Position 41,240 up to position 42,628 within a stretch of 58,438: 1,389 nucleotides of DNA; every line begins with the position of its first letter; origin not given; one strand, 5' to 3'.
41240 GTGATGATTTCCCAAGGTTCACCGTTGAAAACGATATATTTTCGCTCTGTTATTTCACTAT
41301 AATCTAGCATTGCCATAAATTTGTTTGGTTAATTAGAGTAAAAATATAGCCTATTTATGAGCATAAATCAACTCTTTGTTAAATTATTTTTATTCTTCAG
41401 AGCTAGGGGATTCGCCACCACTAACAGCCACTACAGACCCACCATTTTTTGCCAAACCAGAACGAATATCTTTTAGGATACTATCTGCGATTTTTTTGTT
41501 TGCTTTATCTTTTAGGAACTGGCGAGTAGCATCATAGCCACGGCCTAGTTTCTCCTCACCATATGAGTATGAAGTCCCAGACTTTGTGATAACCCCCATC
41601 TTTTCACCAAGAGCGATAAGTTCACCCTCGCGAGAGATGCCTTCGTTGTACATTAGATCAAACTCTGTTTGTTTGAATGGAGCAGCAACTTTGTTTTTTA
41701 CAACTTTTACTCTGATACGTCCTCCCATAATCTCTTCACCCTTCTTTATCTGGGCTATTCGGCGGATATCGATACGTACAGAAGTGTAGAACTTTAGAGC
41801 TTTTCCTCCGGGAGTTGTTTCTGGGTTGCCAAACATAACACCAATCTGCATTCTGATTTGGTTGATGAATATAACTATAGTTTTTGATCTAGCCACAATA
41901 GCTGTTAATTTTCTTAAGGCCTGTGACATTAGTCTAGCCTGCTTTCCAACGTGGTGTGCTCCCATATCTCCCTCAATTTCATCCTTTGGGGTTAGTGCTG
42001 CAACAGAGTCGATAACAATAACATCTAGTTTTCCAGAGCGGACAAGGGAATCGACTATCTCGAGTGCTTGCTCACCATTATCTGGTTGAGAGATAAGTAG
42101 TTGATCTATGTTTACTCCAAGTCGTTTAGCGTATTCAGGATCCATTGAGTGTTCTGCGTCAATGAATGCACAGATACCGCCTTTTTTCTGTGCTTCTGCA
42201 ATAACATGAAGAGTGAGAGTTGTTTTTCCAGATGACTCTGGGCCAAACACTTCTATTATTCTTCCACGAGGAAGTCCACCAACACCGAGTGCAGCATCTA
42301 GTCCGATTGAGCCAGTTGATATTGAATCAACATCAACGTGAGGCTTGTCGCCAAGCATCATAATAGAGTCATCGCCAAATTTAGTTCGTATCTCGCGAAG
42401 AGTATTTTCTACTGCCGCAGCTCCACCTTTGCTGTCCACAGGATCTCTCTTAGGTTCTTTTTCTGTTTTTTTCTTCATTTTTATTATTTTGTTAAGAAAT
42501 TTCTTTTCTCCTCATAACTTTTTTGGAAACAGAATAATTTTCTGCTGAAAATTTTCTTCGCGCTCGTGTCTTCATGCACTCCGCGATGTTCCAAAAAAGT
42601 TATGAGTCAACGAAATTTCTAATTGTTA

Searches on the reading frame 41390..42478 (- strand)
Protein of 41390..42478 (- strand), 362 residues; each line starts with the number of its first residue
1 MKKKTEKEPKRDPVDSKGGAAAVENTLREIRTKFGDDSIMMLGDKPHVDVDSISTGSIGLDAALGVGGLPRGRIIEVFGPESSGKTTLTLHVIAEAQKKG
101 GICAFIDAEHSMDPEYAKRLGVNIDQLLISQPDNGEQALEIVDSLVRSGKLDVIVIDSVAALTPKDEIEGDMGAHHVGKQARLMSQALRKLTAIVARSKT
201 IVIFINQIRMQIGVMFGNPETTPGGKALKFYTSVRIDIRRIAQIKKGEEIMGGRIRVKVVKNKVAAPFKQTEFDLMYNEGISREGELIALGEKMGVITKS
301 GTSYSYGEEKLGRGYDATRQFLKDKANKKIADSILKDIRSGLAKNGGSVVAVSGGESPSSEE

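Call 55: find_encoding_contigs(protein=window:41390-42478:-, flank=10000, max_places=4)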
Protein window:41390-42478:- (362 aa): 2 contigs read that carry it; 1 place shown.
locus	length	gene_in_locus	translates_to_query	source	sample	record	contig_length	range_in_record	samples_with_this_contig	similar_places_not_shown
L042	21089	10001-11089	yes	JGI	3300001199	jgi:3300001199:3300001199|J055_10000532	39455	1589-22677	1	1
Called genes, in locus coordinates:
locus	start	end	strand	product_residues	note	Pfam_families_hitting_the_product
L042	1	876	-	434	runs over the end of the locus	PF00801:PKD, PF18911:PKD_4, PF00932:LTD (weak)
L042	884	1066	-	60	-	-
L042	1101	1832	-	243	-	PF13431:TPR_17 (faint)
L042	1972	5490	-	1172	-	PF01471:PG_binding_1 (weak)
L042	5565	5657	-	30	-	-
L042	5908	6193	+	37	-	-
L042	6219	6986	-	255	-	-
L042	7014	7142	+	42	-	-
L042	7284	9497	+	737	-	PF13491:FtsK_4TM, PF17854:FtsK_alpha, PF01580:FtsK_SpoIIIE, PF09397:FtsK_gamma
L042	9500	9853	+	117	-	PF09136:Glucodextran_B (weak)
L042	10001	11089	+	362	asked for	PF00154:RecA_N, PF06745:ATPase (weak), PF08423:Rad51, PF27531:MT3502_N (weak), PF01637:ATPase_2 (weak), PF21096:RecA_C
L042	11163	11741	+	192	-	PF08207:EFP_N, PF01132:EFP (weak), PF09285:Elong-fact-P_C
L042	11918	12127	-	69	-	PF01084:Ribosomal_S18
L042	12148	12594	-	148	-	PF00436:SSB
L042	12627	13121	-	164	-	PF01250:Ribosomal_S6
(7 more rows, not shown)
